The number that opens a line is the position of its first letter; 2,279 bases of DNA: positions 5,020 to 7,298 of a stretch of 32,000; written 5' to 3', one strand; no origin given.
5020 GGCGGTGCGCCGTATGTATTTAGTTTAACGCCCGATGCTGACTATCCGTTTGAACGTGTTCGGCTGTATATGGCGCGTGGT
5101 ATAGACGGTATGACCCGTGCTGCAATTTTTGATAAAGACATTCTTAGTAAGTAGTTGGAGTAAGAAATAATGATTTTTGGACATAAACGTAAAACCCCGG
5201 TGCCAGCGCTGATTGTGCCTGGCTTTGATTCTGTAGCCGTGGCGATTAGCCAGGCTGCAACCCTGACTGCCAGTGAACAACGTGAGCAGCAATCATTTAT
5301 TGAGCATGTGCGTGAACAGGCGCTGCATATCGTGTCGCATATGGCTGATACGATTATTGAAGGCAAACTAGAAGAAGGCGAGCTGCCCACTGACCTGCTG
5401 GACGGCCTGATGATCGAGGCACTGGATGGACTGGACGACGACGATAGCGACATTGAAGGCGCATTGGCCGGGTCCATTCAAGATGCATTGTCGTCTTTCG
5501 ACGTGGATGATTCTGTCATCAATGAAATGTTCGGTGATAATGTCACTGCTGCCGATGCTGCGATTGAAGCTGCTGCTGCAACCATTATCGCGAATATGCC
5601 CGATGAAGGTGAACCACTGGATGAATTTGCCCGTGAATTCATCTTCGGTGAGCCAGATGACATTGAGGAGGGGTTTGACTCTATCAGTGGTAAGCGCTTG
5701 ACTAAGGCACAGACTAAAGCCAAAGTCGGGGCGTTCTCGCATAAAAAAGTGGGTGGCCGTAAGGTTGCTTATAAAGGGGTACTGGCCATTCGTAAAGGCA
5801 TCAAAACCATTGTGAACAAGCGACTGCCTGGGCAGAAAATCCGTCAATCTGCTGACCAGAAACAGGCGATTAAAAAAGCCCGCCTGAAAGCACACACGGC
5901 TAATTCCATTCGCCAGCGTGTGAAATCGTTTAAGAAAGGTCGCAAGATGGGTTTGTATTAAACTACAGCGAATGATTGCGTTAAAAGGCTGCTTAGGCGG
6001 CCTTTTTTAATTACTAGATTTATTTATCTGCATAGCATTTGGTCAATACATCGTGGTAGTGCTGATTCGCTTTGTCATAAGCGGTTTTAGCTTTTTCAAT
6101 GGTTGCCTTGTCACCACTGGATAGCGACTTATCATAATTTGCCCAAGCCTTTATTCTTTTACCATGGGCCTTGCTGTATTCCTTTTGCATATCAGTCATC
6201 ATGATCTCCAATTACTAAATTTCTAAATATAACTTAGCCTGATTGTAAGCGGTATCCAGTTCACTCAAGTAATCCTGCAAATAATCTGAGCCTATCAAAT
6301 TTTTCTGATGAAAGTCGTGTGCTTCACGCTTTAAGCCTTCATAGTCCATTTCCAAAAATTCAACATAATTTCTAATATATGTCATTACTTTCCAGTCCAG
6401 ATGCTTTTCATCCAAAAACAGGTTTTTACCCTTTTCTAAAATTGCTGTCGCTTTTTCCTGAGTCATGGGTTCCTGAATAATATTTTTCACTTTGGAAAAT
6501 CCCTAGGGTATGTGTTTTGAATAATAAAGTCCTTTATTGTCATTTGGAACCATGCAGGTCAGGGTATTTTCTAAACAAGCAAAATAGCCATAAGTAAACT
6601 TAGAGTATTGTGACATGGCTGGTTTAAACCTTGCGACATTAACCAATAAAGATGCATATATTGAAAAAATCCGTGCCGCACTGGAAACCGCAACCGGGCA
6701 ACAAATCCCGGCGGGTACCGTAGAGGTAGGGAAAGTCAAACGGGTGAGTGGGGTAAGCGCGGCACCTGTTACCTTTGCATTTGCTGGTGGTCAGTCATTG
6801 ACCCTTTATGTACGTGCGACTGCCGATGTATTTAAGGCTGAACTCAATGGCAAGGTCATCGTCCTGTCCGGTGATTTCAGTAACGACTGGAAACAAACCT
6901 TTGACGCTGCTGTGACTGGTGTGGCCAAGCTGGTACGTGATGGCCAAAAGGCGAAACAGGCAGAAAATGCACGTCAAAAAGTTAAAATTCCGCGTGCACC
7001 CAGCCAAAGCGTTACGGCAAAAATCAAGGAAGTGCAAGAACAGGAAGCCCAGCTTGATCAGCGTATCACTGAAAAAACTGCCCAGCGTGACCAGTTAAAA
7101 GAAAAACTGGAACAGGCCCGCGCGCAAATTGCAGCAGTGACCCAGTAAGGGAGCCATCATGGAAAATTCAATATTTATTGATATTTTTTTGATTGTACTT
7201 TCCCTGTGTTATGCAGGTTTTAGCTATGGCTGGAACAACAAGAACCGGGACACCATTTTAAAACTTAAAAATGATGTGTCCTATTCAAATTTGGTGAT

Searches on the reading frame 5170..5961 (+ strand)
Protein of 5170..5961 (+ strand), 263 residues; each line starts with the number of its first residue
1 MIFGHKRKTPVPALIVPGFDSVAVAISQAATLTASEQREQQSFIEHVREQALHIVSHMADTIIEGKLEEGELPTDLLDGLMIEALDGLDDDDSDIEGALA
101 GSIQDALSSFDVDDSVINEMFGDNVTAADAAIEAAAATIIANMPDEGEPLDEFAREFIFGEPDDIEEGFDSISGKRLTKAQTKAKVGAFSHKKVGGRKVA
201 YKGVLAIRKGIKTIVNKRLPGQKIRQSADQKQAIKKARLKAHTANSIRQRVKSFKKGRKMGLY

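Call 12: search_protein_families(library=phrogs, proteins=[window:5170-5961:+], max_evalue=0.001)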
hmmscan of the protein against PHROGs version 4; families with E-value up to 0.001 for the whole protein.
window:5170-5961:+ (263 aa): 1 family
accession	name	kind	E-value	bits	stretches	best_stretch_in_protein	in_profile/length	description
phrog_1053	-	unknown function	2.3e-50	172.7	1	8-262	17-230/230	-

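Call 43: search_dna_similar(query=window:5170-5961:+, collection=phages, mode=protein, max_rows=12)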
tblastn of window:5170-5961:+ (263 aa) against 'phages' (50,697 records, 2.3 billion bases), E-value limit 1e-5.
Records with a match: 2; places in all: 2; records where one place covers at least 80% of the query: 1.
Best place of each record, by identity: <60% 2.
By first word of the organism name: Acinetobacter 1; Xanthomonas 1.
By host as written in the record: Acinetobacter baumannii 1; Xanthomonas campestris pv. campestris str. 8004 1.
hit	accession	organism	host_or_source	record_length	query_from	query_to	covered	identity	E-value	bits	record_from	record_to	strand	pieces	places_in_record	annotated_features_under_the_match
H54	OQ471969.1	Acinetobacter phage vB_AbaM_ABMM1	Acinetobacter baumannii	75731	3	263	99%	55.2%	3e-66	228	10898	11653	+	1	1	hypothetical protein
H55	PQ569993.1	Xanthomonas phage Rb1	Xanthomonas campestris pv. campestris ...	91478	200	262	24%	49.2%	3e-8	60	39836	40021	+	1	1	hypothetical protein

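Call 50: search_protein_families(library=pfam, proteins=[window:5170-5961:+], max_evalue=0.01)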
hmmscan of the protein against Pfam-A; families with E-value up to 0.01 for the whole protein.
window:5170-5961:+ (263 aa): 0 families

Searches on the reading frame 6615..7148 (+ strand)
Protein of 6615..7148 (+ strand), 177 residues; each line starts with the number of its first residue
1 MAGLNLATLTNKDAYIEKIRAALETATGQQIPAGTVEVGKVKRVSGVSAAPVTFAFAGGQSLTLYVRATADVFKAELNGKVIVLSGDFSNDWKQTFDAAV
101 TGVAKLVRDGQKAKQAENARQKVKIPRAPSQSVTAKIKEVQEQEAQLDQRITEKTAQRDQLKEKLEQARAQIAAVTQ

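Call 12: search_protein_families(library=phrogs, proteins=[window:6615-7148:+], max_evalue=0.001)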
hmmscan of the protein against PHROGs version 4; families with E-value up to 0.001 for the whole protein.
window:6615-7148:+ (177 aa): 2 families
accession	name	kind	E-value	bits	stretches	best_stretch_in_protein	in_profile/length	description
phrog_6398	-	unknown function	5e-57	194.5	1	1-173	1-170/313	-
phrog_1620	-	moron, auxiliary metabolic gene and host takeover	8.4e-35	121.5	1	5-175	8-175/200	Hdf-like antirestriction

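Call 50: search_protein_families(library=pfam, proteins=[window:6615-7148:+], max_evalue=0.01)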
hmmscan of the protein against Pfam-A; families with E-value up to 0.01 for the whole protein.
window:6615-7148:+ (177 aa): 1 family
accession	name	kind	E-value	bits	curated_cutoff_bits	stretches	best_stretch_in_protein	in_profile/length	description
PF18788.6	DarA_N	-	1.3e-07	31.9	27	1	9-109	6-120/122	Defence against restriction A N-terminal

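Call 100: search_solved_structures(query=window:6615-7148:+, max_evalue=1)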
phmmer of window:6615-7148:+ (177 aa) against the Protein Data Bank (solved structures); distinct sequences matched with E-value up to 1: 3.
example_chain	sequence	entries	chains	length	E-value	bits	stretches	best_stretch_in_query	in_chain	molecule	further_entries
7d8r_A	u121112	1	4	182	0.43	13.9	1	79-165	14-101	Microphthalmia-associated transcription factor,Methionyl-tRNA synthetase beta subunit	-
9h5f_A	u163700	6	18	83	0.52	13.7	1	79-140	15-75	Isoform M1 of Microphthalmia-associated transcription factor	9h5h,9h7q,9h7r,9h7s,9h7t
7d8s_A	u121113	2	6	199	0.73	13.2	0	79-165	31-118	Microphthalmia-associated transcription factor,Methionyl-tRNA synthetase beta subunit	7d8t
